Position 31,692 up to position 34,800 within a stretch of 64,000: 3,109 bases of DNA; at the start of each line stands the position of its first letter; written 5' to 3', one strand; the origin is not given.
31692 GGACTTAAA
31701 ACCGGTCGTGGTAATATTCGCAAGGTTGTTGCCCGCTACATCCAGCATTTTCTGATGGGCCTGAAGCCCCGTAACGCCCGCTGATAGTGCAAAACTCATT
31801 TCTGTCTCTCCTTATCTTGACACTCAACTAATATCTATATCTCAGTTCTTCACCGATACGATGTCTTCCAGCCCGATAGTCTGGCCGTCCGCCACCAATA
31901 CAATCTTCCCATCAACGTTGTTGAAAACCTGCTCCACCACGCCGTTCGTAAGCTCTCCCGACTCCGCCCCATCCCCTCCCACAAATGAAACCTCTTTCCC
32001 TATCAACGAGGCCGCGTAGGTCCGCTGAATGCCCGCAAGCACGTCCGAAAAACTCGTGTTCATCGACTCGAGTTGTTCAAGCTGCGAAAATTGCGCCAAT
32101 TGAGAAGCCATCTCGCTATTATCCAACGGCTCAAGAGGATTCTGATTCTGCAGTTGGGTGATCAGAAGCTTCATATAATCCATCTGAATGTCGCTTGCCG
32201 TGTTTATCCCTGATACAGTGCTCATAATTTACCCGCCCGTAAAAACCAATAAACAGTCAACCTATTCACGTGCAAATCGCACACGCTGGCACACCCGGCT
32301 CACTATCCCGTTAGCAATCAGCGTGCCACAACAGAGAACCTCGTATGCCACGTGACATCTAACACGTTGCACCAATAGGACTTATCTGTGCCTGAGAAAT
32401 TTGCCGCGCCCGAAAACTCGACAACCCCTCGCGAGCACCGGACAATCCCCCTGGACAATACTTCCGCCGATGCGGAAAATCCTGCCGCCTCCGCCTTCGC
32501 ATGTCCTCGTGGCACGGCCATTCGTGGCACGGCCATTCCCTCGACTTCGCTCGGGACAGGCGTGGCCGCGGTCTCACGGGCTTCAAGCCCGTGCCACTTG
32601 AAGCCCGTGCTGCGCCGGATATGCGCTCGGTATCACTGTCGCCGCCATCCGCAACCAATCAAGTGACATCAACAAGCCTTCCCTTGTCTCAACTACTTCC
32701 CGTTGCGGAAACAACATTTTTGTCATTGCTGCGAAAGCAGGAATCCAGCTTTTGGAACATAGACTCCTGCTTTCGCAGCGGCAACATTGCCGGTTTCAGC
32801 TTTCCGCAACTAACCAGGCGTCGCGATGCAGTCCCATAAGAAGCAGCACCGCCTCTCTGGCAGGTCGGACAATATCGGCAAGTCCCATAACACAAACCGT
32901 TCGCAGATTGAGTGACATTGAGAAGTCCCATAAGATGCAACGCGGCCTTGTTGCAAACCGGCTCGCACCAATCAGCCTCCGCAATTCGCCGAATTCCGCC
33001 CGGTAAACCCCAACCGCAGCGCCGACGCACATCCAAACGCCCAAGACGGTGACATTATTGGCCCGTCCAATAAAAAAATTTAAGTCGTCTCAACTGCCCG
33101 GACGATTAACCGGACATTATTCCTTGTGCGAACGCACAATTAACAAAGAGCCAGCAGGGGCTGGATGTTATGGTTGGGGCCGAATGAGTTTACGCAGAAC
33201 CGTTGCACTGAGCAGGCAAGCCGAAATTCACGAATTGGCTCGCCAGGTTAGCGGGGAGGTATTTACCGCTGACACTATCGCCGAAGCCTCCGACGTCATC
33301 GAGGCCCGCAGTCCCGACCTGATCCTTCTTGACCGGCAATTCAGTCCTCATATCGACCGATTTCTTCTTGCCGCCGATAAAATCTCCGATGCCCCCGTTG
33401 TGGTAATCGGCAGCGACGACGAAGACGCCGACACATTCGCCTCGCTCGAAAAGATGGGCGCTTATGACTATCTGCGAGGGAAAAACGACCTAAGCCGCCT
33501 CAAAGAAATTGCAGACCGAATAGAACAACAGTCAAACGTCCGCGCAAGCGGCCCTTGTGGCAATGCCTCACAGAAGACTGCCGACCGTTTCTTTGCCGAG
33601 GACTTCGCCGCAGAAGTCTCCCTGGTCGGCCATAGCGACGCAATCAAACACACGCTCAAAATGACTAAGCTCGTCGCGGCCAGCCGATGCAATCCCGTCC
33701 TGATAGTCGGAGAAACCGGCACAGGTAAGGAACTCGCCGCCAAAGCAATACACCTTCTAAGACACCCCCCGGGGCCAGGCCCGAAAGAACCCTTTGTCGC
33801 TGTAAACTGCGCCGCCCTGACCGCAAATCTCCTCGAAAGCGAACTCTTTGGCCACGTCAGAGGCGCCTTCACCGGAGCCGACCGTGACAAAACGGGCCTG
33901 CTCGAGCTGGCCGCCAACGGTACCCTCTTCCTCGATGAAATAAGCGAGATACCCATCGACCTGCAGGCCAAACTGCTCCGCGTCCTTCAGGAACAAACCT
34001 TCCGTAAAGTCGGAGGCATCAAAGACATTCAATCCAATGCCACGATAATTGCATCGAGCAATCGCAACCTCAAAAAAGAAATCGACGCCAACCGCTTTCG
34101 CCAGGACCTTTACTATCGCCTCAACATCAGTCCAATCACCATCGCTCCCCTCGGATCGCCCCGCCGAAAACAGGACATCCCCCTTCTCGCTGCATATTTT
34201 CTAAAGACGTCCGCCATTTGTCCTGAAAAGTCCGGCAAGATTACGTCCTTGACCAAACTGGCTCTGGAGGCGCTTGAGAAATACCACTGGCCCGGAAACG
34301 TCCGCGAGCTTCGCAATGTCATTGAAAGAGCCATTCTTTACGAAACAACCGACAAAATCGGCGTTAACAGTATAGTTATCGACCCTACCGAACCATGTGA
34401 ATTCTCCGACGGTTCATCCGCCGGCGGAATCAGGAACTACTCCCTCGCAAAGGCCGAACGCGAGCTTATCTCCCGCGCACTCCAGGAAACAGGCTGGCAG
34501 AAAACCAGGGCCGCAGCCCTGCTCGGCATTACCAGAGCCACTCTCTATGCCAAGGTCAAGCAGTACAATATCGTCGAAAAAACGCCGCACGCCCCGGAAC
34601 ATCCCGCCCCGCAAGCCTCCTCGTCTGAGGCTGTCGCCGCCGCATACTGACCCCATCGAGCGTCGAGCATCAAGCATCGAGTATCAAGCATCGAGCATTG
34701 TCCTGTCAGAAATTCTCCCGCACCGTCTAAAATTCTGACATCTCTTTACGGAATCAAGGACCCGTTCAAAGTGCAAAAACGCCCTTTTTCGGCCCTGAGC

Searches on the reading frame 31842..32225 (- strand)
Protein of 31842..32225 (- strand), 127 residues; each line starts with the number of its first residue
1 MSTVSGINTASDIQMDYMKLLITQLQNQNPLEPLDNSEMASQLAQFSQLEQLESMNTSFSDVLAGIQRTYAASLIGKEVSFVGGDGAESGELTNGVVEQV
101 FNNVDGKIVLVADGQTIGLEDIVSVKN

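Call 97: search_protein_families(library=pfam, proteins=[window:31842-32225:-], max_evalue=0.001)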
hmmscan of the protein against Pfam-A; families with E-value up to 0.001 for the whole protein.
window:31842-32225:- (127 aa): 2 families
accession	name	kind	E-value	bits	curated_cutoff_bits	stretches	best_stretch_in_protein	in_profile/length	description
PF03963.19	FlgD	-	5.8e-19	68.5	27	1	8-60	22-74/75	Flagellar hook capping protein - N-terminal region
PF13861.12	FLgD_tudor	-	7.2e-05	23.3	26.9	1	69-122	4-57/58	FlgD Tudor-like domain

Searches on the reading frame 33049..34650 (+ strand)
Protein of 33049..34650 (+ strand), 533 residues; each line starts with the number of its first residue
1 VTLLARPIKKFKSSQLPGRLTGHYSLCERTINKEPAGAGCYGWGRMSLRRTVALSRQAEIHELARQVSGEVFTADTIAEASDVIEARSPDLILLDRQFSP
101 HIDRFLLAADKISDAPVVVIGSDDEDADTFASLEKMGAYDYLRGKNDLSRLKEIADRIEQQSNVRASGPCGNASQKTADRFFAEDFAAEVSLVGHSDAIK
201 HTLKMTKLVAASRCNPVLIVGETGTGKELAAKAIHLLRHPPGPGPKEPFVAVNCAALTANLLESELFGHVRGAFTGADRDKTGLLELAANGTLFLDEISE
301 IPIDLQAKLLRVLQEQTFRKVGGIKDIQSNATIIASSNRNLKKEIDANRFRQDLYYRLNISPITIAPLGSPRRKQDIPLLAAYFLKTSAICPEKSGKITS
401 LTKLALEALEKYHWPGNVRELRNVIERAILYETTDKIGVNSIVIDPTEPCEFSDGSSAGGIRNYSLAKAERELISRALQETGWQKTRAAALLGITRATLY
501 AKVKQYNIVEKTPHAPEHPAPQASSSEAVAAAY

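Call 11: search_protein_families(library=pfam, proteins=[window:33049-34650:+], max_evalue=0.0001)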
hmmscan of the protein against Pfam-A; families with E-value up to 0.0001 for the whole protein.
window:33049-34650:+ (533 aa): 7 families
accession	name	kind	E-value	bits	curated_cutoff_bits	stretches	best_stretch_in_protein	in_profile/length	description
PF00158.32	Sigma54_activat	-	3.7e-61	206.1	20.2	1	192-363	1-167/168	Sigma-54 interaction domain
PF25601.1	AAA_lid_14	-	3.1e-19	69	27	1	373-441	3-69/87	AAA+ ATPase lid domain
PF14532.12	Sigma54_activ_2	-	9.3e-17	62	25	1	194-368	2-138/138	Sigma-54 interaction domain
PF02954.25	HTH_8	-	9.1e-14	51.4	22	1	466-506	2-42/42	Bacterial regulatory protein, Fis family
PF07728.20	AAA_5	-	3.2e-07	30.9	22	1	216-341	1-125/139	AAA domain (dynein-related subfamily)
PF07724.20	AAA_2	-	2.1e-05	25.1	27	1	217-350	6-136/166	AAA domain (Cdc48 subfamily)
PF00004.35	AAA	-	4.5e-05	24.3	21.2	0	217-347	1-116/131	ATPase family associated with various cellular activities (AAA)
